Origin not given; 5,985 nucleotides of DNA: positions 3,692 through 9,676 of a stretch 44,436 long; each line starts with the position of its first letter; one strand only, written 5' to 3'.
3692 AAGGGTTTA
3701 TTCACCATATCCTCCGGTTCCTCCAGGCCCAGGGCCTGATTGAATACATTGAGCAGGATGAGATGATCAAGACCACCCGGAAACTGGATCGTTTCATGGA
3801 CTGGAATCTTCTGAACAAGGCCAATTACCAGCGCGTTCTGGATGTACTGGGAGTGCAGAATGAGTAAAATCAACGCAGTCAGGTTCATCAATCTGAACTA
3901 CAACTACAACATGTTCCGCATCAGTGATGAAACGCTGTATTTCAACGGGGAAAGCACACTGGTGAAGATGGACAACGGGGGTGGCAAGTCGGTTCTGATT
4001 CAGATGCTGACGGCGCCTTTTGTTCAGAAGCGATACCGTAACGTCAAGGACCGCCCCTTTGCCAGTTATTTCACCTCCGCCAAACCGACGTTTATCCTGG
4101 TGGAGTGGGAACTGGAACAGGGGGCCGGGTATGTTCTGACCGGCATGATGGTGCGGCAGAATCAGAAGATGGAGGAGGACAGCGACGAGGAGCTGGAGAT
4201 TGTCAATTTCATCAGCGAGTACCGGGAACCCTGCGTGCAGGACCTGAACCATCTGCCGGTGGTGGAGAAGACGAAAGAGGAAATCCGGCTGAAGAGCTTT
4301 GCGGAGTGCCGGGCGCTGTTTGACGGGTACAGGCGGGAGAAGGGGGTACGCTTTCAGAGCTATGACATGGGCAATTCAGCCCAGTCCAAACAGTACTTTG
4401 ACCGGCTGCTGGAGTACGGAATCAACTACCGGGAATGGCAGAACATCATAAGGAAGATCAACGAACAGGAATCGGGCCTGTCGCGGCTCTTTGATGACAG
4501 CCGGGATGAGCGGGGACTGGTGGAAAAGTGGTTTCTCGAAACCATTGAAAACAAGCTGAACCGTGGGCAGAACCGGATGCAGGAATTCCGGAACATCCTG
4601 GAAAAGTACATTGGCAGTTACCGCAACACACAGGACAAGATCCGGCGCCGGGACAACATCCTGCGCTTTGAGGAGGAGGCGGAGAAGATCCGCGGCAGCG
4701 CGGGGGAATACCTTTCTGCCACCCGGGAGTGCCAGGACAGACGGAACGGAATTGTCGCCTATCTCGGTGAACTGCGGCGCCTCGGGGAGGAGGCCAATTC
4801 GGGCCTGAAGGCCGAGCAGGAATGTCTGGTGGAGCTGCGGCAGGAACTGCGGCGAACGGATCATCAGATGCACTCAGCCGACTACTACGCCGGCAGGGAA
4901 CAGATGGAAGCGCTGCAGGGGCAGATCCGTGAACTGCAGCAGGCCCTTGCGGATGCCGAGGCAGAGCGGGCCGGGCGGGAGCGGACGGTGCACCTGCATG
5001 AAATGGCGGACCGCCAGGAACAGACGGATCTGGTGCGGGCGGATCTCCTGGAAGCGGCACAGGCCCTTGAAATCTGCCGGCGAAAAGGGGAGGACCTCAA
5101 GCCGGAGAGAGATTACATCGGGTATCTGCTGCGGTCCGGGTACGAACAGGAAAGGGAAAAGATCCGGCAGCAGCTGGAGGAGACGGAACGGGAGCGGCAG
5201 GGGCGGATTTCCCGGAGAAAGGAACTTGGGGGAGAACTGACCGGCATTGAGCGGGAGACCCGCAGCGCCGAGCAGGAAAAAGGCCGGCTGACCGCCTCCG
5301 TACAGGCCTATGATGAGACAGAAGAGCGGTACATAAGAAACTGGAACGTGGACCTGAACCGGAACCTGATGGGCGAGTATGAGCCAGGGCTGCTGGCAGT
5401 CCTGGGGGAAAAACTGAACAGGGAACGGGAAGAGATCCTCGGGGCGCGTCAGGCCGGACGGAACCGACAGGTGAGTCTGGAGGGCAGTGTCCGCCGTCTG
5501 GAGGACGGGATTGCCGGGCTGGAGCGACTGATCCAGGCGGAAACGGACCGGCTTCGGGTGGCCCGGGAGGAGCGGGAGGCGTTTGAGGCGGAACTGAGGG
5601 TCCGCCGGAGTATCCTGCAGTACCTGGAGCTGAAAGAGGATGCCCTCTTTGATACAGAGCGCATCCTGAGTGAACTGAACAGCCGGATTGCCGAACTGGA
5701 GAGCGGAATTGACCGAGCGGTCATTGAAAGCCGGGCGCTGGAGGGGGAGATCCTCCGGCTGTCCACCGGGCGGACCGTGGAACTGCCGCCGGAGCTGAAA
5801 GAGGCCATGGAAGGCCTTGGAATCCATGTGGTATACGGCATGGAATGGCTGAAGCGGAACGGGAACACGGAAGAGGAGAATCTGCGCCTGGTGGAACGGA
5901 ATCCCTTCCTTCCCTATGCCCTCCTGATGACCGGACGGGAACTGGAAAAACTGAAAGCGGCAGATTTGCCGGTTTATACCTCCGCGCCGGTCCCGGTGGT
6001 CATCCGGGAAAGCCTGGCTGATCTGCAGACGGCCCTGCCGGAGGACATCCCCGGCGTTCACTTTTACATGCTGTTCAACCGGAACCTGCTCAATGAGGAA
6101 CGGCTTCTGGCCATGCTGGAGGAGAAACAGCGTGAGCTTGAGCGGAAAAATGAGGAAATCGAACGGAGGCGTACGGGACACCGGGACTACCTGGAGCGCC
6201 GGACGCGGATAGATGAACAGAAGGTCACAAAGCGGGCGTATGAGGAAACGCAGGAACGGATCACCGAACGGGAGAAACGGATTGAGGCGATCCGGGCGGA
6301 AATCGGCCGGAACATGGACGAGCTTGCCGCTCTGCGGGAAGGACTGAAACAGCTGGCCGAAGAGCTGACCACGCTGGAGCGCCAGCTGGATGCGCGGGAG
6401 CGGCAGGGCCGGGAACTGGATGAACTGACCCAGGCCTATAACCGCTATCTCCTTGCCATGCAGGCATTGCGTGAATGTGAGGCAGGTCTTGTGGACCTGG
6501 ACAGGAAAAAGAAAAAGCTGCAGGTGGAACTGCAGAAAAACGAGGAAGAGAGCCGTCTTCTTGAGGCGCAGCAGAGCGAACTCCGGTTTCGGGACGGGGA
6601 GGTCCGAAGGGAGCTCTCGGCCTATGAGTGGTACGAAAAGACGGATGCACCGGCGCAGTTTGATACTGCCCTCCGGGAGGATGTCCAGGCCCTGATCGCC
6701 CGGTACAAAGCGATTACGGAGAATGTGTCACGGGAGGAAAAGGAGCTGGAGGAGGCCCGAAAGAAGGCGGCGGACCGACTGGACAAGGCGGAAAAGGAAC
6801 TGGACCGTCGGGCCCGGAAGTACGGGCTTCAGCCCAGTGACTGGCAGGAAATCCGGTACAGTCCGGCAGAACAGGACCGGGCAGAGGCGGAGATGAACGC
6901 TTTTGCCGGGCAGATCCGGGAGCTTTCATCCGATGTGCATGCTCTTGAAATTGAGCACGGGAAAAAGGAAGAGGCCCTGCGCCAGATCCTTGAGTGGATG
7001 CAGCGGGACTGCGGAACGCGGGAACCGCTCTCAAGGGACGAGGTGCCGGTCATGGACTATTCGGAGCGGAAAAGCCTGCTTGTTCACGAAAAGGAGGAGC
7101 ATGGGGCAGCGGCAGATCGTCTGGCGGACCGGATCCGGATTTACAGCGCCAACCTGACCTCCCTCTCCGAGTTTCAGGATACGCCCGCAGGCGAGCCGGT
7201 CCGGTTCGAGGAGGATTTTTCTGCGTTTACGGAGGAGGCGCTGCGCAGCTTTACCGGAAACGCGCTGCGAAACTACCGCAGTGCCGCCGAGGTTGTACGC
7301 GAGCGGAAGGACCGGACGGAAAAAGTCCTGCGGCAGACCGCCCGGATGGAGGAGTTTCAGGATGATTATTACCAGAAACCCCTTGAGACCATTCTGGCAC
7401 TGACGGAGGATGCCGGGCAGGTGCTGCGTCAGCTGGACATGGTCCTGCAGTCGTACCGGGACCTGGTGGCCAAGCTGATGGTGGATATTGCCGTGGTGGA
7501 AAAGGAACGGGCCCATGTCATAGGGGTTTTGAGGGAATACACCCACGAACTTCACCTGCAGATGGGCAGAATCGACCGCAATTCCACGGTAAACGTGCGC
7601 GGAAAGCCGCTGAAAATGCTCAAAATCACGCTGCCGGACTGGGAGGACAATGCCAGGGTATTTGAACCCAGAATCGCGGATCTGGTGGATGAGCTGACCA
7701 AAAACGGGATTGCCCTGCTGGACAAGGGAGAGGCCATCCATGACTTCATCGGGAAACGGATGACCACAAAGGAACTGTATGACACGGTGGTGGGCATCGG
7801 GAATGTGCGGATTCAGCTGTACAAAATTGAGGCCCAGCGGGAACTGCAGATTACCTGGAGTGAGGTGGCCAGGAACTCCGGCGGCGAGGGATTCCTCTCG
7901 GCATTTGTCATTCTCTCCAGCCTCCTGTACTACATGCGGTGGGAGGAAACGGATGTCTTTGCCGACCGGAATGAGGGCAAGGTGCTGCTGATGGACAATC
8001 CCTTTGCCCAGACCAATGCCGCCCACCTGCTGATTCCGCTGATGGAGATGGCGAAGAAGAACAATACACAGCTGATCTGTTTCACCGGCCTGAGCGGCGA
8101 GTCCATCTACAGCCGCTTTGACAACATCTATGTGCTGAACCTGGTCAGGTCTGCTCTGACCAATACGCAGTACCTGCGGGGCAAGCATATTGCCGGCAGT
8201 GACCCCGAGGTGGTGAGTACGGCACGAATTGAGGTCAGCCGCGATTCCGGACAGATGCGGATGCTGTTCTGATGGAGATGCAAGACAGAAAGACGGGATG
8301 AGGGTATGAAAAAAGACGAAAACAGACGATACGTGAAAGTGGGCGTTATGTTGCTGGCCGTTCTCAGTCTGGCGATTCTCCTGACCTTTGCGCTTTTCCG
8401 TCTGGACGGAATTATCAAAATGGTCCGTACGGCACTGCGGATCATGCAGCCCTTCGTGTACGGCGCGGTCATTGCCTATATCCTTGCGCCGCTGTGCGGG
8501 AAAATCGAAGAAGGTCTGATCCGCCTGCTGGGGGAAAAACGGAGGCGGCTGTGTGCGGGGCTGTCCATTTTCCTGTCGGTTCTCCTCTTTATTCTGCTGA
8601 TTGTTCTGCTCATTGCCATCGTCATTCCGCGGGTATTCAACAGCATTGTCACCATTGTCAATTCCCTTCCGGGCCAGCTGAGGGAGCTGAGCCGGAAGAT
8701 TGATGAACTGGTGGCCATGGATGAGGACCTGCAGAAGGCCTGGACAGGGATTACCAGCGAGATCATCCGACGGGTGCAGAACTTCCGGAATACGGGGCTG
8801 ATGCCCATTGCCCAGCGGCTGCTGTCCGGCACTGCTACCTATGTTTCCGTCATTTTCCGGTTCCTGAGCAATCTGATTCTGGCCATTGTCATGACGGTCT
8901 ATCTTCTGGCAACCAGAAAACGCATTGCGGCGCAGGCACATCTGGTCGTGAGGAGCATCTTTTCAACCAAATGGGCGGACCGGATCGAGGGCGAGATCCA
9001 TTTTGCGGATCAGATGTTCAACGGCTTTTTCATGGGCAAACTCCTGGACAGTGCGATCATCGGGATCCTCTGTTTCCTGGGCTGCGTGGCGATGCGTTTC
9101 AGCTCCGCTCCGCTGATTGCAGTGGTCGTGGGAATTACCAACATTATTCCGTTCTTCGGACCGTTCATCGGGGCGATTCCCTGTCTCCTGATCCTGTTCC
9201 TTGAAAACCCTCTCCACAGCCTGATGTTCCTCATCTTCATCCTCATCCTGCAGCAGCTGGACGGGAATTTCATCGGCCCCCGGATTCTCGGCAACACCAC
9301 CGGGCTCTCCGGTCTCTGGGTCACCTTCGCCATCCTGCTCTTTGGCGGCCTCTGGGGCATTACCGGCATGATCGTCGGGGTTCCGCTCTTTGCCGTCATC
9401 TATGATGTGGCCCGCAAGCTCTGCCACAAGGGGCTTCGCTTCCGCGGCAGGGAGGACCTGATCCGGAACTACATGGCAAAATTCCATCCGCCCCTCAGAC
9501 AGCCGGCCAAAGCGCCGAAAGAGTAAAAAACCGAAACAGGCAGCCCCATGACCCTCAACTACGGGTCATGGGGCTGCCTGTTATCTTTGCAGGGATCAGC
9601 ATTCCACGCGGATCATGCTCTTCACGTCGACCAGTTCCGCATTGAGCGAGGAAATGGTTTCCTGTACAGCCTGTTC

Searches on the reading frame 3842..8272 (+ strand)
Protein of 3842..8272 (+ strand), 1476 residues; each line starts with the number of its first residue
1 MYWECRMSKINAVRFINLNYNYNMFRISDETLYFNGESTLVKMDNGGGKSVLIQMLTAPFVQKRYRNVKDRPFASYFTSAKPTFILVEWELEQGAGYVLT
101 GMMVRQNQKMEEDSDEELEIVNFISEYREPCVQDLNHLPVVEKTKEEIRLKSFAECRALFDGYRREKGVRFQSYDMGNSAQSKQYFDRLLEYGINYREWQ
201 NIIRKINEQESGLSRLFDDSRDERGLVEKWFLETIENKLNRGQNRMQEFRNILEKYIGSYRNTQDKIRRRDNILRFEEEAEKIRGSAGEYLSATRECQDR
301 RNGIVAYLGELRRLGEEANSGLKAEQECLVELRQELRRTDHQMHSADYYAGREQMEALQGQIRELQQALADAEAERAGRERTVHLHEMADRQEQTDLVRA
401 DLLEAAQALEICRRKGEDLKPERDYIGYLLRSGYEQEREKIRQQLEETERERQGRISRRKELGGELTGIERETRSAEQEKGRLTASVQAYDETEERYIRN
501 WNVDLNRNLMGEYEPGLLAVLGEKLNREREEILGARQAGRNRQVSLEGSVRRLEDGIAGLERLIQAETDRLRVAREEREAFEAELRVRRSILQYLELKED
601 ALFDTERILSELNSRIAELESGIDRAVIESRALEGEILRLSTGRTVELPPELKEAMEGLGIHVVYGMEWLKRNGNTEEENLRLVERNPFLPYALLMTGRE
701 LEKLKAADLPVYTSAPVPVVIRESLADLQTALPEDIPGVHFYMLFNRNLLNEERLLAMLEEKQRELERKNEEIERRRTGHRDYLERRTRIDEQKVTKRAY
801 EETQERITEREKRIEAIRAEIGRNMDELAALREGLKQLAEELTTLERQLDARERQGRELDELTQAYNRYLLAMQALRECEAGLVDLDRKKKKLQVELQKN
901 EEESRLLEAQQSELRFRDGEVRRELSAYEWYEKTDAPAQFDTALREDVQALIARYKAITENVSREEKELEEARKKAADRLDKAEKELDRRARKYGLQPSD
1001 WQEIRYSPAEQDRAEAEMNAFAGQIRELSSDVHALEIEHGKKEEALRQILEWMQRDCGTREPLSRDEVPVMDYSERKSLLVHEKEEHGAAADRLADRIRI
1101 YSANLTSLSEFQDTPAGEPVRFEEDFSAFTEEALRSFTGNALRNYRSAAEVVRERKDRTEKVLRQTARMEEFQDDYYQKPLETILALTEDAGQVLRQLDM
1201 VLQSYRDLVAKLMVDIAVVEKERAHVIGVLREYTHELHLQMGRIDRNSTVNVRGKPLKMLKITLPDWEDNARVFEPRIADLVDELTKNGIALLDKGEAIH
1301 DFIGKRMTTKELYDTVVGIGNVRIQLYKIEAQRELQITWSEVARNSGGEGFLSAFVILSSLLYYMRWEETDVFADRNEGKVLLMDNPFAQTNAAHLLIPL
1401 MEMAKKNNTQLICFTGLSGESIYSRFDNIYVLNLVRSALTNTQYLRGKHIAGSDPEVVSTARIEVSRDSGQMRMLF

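Call 66: search_protein_families(library=pfam, proteins=[window:3842-8272:+], max_evalue=0.00001)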
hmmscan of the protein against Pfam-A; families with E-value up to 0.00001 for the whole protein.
window:3842-8272:+ (1476 aa): 0 families

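Call 78: search_protein_families(library=padloc, proteins=[window:3842-8272:+], max_evalue=0.001)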
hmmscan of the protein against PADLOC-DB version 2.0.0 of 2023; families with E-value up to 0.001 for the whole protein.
window:3842-8272:+ (1476 aa): 10 families
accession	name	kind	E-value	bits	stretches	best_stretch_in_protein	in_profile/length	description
PDLC00583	JetC3|JetC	-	0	1746.6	1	7-1476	1-1471/1471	DUF3584 domain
PDLC00581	JetC3|JetC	-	5.6e-46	155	1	7-1432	1-1433/1473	DUF3584 domain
PDLC00582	JetC3|JetC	-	1.2e-41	140.6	1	7-1443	1-1438/1472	DUF3584 domain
PDLC00585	JetC3|JetC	-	1.9e-21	73.4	2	1211-1429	1202-1424/1457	DUF3584 domain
PDLC00589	JetC3|JetC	-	4.3e-12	42.6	2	39-698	53-694/1486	DUF3584 domain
PDLC00587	JetC3|JetC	-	5.5e-11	38.7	1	1308-1436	1324-1446/1478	DUF3584 domain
PDLC00588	JetC3|JetC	-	5.9e-10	35.6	1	39-1426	54-1422/1484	DUF3584 domain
PDLC00578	JetC3|JetC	-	5e-08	29.1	1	1324-1429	1313-1416/1451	DUF3584 domain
PDLC00579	JetC3|JetC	-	1.7e-06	24.2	1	1266-1466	1256-1445/1453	DUF3584 domain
PDLC03862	LmuB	-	0.00028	17.3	1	756-994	199-418/643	-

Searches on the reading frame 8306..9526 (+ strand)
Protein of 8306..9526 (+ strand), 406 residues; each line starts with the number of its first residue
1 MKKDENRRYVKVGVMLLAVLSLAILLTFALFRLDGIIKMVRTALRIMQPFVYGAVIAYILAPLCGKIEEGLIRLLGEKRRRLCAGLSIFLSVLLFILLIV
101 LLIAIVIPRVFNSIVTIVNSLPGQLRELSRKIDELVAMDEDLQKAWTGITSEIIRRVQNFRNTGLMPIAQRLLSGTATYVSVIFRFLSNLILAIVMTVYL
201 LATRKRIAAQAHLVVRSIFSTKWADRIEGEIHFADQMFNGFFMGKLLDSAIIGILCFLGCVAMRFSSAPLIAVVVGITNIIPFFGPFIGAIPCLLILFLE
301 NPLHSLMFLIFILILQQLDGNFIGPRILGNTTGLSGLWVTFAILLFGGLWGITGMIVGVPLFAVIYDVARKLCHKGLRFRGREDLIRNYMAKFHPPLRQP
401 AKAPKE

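Call 66: search_protein_families(library=pfam, proteins=[window:8306-9526:+], max_evalue=0.00001)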
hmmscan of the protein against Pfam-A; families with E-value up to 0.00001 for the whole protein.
window:8306-9526:+ (406 aa): 1 family
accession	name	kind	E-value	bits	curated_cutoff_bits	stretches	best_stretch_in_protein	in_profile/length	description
PF01594.21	AI-2E_transport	-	2.5e-50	171.9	34.3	1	37-368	8-322/327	AI-2E family transporter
